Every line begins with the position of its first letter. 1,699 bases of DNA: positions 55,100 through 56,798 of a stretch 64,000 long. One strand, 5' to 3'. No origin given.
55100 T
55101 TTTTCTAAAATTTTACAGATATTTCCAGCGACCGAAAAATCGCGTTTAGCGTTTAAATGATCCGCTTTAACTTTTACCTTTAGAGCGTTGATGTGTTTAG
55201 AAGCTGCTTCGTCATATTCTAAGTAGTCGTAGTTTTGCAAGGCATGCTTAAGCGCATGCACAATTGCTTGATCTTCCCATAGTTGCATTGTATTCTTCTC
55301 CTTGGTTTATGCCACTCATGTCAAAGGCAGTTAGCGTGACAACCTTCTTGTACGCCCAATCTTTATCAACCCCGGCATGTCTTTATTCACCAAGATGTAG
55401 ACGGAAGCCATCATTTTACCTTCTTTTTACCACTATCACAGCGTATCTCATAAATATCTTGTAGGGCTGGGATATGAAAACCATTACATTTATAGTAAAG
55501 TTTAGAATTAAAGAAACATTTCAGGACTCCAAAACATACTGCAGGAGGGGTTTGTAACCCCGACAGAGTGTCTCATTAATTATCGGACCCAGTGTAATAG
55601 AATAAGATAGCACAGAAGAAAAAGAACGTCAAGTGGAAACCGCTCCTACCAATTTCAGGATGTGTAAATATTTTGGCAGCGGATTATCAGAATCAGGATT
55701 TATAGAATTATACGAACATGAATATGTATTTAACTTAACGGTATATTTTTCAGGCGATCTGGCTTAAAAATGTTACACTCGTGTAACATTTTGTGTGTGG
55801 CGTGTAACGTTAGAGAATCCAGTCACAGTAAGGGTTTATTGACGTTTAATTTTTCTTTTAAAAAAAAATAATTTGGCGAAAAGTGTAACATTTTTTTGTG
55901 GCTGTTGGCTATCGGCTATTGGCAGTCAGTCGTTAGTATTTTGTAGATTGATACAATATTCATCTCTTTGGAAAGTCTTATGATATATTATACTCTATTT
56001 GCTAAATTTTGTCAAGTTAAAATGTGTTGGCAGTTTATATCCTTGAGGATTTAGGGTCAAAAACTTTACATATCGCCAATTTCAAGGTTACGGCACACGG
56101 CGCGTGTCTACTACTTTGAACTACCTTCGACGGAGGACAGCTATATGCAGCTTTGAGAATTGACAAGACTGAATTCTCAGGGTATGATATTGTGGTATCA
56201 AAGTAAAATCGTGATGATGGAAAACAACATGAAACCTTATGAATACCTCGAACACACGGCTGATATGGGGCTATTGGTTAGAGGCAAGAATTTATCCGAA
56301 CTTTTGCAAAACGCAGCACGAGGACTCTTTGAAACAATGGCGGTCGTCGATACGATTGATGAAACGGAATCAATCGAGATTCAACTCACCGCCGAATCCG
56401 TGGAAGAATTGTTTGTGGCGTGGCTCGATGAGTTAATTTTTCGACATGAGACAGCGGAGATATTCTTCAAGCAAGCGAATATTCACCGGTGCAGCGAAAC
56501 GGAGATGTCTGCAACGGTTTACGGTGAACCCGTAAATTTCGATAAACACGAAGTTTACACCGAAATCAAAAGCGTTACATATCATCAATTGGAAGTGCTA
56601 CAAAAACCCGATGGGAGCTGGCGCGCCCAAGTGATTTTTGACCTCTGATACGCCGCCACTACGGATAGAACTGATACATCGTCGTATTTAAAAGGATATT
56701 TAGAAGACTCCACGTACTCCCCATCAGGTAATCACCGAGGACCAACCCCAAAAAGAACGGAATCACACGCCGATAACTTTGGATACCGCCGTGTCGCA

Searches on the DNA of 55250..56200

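Call 10: search_rna_families(source=window, start=55250, end=56200, threshold=evalue, max_evalue=10)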
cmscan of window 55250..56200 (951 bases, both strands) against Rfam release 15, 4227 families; matches with E-value up to 10: 6.
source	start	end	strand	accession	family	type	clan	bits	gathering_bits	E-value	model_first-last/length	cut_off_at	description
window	55847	55876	-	RF02584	KRAS_3UTR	Cis-reg;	-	21.6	49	9.9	1-49/49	no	KRAS 3' UTR cis-regulatory element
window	55743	55773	+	RF04249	mir-310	Gene; miRNA;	CL00137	19.8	48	0.28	1-74/74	no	mir-310 microRNA precursor family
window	55796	55897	+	RF01770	rimP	Cis-reg; leader;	-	17.3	47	6.2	1-102/102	no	Gammaprotebacteria rimP leader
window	55951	55993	-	RF03476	mir-7360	Gene; miRNA;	-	16.7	47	6.1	13-46/59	no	mir-7360 microRNA precursor family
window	55303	55330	+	RF04308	HCV_SL2531-SL2549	Cis-reg;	-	13.7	56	6.1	33-60/72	no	Hepatitis C virus stem-loop SL2531 and SL2549AU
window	55762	55922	+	RF03119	dCoV-5UTR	Cis-reg;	CL00116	12.9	102.9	5.6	7-222/294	no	Deltacoronavirus 5'UTR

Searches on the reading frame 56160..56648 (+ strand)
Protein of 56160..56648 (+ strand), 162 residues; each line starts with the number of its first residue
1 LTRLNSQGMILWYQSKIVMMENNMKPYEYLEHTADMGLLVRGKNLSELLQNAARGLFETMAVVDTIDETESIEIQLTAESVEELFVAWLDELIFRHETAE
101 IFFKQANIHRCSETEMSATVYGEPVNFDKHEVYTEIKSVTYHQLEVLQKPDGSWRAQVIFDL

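Call 54: search_protein_families(library=pfam, proteins=[window:56160-56648:+], max_evalue=0.01)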
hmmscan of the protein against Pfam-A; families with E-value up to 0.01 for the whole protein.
window:56160-56648:+ (162 aa): 1 family
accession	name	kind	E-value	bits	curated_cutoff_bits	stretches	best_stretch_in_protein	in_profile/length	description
PF01951.21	Archease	-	5.9e-42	143.7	25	1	27-162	1-136/136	Archease protein family (MTH1598/TM1083)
